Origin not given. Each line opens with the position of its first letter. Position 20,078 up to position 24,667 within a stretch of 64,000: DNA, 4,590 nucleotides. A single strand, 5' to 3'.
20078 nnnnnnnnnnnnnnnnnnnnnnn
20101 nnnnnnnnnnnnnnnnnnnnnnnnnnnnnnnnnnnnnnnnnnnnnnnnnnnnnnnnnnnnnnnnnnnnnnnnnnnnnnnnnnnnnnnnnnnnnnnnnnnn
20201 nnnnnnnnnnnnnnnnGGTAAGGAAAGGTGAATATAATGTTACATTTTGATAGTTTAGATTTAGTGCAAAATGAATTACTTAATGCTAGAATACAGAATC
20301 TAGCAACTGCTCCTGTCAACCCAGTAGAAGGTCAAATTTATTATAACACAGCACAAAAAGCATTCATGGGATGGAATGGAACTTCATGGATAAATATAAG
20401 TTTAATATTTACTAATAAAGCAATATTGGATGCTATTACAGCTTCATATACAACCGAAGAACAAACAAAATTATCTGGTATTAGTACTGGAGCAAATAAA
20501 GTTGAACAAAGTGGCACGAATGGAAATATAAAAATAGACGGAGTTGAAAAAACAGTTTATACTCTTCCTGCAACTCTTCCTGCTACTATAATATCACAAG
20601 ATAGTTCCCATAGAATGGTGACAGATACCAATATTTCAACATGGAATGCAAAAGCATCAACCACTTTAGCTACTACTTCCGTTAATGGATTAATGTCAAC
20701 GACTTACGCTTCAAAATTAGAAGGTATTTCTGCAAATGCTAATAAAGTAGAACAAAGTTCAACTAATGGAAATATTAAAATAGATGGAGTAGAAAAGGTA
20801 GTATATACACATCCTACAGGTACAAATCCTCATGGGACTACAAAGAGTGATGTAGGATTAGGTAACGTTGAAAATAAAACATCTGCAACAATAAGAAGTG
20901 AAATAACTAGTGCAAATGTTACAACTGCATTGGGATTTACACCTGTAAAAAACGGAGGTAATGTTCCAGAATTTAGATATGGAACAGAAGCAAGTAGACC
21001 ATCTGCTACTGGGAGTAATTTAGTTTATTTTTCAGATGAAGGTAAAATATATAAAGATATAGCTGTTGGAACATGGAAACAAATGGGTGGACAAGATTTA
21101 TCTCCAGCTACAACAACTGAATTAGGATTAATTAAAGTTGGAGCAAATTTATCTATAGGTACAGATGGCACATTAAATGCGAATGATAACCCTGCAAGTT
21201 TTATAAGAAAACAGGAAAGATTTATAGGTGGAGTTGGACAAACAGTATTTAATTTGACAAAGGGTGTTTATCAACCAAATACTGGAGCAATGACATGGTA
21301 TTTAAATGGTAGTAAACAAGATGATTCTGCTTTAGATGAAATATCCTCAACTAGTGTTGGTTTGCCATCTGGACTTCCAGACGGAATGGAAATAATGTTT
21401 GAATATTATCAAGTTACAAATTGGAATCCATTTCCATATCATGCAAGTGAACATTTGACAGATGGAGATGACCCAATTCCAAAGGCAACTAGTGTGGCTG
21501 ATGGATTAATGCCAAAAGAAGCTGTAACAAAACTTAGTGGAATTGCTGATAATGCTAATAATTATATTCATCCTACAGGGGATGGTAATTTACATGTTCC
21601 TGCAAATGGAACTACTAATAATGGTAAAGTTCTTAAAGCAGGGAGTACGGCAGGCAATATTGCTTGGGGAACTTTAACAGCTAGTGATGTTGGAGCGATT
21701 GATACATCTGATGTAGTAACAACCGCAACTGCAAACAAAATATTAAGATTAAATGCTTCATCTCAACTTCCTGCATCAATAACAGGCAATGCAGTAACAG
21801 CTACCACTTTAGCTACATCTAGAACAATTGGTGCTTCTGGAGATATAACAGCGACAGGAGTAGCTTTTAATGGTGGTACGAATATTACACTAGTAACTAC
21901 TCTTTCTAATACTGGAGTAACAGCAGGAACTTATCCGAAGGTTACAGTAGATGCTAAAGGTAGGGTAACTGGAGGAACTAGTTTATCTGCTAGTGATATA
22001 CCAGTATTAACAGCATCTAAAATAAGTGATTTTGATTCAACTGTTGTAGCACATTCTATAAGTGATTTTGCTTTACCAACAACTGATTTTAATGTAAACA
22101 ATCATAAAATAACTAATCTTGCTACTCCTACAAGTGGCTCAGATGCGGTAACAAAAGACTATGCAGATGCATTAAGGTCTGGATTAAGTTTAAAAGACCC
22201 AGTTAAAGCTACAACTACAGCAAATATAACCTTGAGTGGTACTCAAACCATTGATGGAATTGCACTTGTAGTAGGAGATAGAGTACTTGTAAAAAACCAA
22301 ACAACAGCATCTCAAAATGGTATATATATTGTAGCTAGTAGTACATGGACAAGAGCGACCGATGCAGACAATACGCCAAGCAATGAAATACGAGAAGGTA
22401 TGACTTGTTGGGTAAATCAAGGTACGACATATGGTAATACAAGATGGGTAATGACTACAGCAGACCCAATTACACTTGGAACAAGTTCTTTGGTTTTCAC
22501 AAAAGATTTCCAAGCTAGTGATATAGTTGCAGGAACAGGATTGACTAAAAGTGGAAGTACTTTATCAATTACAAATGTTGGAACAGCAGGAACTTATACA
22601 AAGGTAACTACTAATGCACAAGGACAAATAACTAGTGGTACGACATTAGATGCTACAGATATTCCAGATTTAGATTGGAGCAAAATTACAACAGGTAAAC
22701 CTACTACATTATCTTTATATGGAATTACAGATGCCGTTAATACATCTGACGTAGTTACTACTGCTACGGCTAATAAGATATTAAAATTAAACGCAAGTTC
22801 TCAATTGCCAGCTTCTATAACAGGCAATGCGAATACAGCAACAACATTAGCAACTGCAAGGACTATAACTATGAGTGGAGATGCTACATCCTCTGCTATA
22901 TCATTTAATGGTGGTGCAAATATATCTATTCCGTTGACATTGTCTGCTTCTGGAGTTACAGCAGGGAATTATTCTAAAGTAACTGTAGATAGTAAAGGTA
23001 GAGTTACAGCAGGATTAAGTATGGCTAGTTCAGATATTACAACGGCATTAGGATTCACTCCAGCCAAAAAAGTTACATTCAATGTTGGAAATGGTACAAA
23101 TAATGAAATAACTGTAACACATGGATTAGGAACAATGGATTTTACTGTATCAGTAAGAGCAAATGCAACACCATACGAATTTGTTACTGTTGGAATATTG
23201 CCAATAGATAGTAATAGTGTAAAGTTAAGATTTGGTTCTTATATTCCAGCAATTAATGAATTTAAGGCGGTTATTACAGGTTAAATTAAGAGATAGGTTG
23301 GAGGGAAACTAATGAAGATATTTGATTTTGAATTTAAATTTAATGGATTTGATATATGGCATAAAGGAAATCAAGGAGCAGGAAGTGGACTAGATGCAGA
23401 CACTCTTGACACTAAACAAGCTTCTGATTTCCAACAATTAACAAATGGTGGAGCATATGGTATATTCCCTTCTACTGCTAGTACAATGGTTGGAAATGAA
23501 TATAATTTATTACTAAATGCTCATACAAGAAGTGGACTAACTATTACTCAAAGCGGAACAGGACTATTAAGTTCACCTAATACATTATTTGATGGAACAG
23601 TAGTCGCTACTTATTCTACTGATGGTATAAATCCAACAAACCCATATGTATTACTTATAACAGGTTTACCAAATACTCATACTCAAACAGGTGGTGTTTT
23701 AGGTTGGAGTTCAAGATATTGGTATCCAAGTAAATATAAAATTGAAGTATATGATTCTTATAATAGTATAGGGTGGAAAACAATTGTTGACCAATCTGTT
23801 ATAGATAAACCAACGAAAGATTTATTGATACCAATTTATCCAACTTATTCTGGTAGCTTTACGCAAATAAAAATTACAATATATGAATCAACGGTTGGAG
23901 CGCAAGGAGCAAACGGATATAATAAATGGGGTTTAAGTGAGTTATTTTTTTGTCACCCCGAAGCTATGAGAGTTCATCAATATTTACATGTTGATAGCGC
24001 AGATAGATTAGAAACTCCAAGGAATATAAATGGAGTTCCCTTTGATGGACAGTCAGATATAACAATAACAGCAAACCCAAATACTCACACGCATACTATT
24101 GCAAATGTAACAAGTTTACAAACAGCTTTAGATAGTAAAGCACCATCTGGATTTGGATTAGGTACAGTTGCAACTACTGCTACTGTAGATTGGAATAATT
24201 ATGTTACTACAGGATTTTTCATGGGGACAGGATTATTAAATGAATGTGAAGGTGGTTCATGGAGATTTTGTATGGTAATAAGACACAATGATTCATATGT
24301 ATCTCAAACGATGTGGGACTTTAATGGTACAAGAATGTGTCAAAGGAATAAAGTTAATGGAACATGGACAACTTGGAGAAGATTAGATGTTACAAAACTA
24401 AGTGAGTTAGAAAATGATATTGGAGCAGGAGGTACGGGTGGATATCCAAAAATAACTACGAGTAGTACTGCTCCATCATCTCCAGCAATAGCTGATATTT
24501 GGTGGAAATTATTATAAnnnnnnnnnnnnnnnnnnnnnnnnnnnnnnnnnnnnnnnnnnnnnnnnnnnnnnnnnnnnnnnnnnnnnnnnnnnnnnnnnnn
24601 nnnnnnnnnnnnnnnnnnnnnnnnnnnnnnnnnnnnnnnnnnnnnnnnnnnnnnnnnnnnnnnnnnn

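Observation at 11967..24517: Two successive tail-tip/receptor-binding modules separated by an attenuator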

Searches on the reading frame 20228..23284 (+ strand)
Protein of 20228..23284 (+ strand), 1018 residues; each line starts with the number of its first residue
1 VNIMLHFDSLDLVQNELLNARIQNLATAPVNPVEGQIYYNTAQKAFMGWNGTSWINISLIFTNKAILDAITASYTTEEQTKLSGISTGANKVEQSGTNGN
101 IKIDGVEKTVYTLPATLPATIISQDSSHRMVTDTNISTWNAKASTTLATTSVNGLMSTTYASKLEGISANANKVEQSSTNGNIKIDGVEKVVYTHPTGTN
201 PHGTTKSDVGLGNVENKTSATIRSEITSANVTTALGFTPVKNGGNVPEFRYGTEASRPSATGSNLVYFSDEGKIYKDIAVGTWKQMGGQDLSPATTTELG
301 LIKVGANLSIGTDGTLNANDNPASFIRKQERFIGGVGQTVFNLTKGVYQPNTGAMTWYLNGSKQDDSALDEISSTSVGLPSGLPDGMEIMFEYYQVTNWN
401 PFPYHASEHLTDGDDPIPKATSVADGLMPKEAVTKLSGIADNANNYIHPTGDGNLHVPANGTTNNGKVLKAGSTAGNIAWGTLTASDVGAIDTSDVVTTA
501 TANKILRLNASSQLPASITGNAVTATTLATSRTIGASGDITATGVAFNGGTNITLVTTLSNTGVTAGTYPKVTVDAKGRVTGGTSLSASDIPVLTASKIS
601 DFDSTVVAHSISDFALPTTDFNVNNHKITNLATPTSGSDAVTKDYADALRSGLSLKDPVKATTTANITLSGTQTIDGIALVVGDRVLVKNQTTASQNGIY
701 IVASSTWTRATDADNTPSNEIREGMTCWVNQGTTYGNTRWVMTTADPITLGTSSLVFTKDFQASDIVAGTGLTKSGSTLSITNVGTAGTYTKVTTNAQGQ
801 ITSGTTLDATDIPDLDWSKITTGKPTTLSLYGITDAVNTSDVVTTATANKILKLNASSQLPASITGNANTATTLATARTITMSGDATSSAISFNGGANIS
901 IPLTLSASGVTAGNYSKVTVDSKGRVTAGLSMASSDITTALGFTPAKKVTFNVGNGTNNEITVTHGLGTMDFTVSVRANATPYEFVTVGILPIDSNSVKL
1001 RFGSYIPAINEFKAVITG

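Call 3: search_protein_families(library=pfam, proteins=[window:20228-23284:+], max_evalue=0.01)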
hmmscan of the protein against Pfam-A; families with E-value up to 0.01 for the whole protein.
window:20228-23284:+ (1018 aa): 0 families

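Call 4: search_protein_families(library=phrogs, proteins=[window:20228-23284:+], max_evalue=0.001)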
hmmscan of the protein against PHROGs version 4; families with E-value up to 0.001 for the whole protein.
window:20228-23284:+ (1018 aa): 23 families
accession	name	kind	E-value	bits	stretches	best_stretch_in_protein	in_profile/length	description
phrog_38707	-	unknown function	1.9e-157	526.8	4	136-581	43-504/675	-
phrog_7389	-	tail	4.8e-82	277.7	3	491-624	306-442/732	tail fiber protein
phrog_5181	-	unknown function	2e-55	189.4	3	837-959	234-356/763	-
phrog_2647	-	head and packaging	1.8e-52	179.5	2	595-793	53-258/336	head decoration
phrog_27782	-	unknown function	1.9e-40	140.1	1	622-788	131-290/644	-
phrog_16867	-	unknown function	1.1e-33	117.7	1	655-814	74-215/631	-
phrog_33377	-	unknown function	7.5e-33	114.6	3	778-850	98-170/456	-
phrog_11518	-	tail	1.9e-30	106.8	1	653-947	163-422/812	tail fiber protein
phrog_24595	-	head and packaging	2.3e-27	97.3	1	595-876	4-268/325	virion structural protein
phrog_8309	-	unknown function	2.3e-27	97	2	8-173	5-175/312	-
phrog_30390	-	unknown function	1e-26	94.7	2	671-788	545-668/766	-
phrog_38759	-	unknown function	8.7e-26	91.6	2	866-946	57-137/920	-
phrog_17264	-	unknown function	7e-25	88.5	1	659-799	1-137/147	-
phrog_14570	-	unknown function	2.5e-20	73.7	1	645-759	159-271/540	-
phrog_3018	-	head and packaging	5.2e-16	59.6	2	840-1003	71-233/341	head decoration protein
phrog_27448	-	unknown function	9.5e-05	23.3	1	950-1018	129-195/195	-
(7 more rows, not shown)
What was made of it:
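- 20228..23284 (+): 1018-aa tail fibre with repeated shaft domains and a Dec-like OB domain. phrog_38707 2e-157, phrog_7389 5e-82 (call 4).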

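Call 48: search_solved_structures(query=window:20228-23284:+, max_evalue=1)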
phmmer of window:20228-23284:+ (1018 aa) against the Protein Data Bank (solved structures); distinct sequences matched with E-value up to 1: 2.
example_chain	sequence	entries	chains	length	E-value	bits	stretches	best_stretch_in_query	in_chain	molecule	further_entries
9nx3_A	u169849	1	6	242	5.6e-09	37.7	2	662-780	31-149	Capsid decoration protein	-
6e3c_C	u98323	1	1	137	0.0057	17.8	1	863-904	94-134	Dec protein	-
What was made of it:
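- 20228..23284 (+): Residues 662-780 match capsid decoration protein 9nx3 (call 48).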

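Call 90: search_dna_similar(query=window:20228-23284:+, collection=phages, mode=protein, max_rows=15)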
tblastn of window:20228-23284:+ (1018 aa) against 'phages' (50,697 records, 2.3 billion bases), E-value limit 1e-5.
Records with a match: 417; places in all: 445; records where one place covers at least 80% of the query: 0.
Best place of each record, by identity: 60-80% 1; <60% 416.
By first word of the organism name: Mycobacterium 210; Ralstonia 49; Gordonia 30; Synechococcus 25; Pseudomonas 16; Cyanophage 10; Rhodococcus 10; Streptococcus 8; Xanthomonas 6; Acinetobacter 6; and 25 more.
By host as written in the record: Mycobacterium smegmatis mc2 155 160; Ralstonia solanacearum 41; Mycobacterium smegmatis mc#155 26; - 23; Gordonia rubripertincta NRRL B-16540 14; Gordonia terrae 3612 8; Mycobacterium sp. 7; Synechococcus sp. WH 7803 7; and 80 more.
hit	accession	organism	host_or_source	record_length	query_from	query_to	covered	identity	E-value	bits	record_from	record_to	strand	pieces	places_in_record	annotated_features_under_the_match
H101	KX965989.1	Aeribacillus phage AP45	Aeribacillus pallidus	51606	491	937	28%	58.5%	2e-28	301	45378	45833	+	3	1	tail fiber protein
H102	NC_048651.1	Aeribacillus phage AP45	Aeribacillus pallidus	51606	491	937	28%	58.5%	2e-28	301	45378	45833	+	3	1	tail fiber protein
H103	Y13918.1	Citexvirus phiCTX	Pseudomonas aeruginosa PA 158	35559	490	937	30%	51.8%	8e-25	230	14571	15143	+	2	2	none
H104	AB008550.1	Pseudomonas phage phiCTX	Pseudomonas aeruginosa (strain PA158)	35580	490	937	30%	51.8%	8e-25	230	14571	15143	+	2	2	unnamed protein product; orf20; similar to H gene of P2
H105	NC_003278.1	Pseudomonas phage phiCTX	Pseudomonas aeruginosa (strain PA158)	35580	490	937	30%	51.8%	8e-25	230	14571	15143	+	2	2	hypothetical protein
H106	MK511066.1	Pseudomonas phage vB_Pae_BR319a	Pseudomonas aeruginosa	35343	490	937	30%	51.6%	9e-25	229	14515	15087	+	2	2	tail fiber protein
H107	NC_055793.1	Pseudomonas phage vB_Pae_BR319a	Pseudomonas aeruginosa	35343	490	937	30%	51.6%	9e-25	229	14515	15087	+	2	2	tail protein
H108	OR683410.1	Pseudomonas phage Sirocco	Pseudomonas aeruginosa 188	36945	490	937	30%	51.4%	6e-25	229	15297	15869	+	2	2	tail fiber protein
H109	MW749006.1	Bacillus phage vB_BspM_AgentSmith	Bacillus sp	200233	510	928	40%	35.0%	2e-21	184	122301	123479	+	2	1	putative tail fiber protein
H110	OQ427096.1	Xanthomonas phage X1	Xanthomonas campestris pv. campestris ...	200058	567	941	37%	37.3%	7e-41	171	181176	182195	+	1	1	hypothetical protein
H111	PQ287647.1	Pseudomonas phage Komp_PAO1_1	Pseudomonas aeruginosa PAO1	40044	513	937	26%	50.9%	1e-29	201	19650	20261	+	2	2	hypothetical protein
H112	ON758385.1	Xanthomonas phage BUDD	Xanthomonas sp.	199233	567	941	37%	34.1%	6e-38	161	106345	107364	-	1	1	hypothetical protein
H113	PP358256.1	Ralstonia phage PY059YO380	Ralstonia solanacearum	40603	511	815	30%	38.8%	1e-41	173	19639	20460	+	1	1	hypothetical protein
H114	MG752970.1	Ralstonia phage RsoM2USA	Ralstonia solanacearum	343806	642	955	31%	36.3%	2e-17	159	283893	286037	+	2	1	hypothetical protein (x2)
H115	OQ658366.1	Pseudomonas phage sp.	Pseudomonas aeruginosa PACL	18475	518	937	26%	43.1%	2e-17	178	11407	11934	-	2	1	variable tail fiber protein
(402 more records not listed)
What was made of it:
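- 20228..23284 (+): Residues 490-940 match P2 gpH-type and AP45 fibres at 52-58% (call 90).
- On P2 gpH-type tail-fibre shaft repeat (for the 1018-aa protein): Residues 490-940 are 52-58% identical to the AP45 and phiCTX orf20 fibres, with 417 phage records matched (call 90).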

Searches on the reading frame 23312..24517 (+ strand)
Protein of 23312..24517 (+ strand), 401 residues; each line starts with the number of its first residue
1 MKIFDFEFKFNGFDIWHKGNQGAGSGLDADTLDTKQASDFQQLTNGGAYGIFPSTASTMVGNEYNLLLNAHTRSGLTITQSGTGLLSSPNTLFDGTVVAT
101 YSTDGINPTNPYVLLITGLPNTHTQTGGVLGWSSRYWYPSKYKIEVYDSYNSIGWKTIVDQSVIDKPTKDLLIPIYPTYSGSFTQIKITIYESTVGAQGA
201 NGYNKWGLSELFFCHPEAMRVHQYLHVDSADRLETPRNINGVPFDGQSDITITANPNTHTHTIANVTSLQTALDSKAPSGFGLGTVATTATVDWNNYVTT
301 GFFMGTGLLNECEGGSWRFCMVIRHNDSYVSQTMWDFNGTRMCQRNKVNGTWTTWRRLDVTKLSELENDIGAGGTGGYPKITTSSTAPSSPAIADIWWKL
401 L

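Call 3: search_protein_families(library=pfam, proteins=[window:23312-24517:+], max_evalue=0.01)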
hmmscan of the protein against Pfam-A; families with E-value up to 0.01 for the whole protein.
window:23312-24517:+ (401 aa): 1 family
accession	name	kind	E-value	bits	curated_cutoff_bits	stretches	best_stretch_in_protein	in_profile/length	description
PF12789.12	PTR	-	1.5e-05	25.4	27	1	257-278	5-26/60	Phage tail repeat like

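Call 4: search_protein_families(library=phrogs, proteins=[window:23312-24517:+], max_evalue=0.001)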
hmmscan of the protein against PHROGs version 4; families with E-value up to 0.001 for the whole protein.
window:23312-24517:+ (401 aa): 13 families
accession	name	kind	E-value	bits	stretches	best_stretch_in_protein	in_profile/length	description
phrog_25563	-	unknown function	3.5e-10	40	1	4-50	447-493/777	-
phrog_20242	-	tail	1.6e-07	31.2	1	225-255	395-425/1025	tail fiber protein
phrog_7389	-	tail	2.5e-07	30.6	0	281-364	190-279/732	tail fiber protein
phrog_1833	-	tail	3.4e-07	31.2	1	229-270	218-259/322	tail fiber protein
phrog_3971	-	unknown function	3.5e-07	30.6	1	283-362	89-181/331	-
phrog_9574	-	tail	5.4e-06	26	1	228-279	427-495/773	tail protein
phrog_8443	-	tail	1.5e-05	25.1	0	251-279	244-272/636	tail fiber protein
phrog_37852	-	unknown function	0.00014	21.6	1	229-277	182-229/397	-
phrog_5342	-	tail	0.00038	18.3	1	14-45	2637-2668/3319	tail fiber protein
phrog_25379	-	tail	0.00041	20.6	0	7-41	237-271/384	tail protein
phrog_37677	-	unknown function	0.0007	19.2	0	229-260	385-416/635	-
phrog_17509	-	unknown function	0.00082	19.9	1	251-279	160-188/281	-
phrog_8378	-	tail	0.00091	18.1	0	192-255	573-616/1446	tail fiber protein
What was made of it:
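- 23312..24517 (+): 401-aa fibre-like protein. PTR 1.5e-5 (below cut-off) and several tail-fibre PHROGs at 1e-7 to 1e-10 (calls 3, 4)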
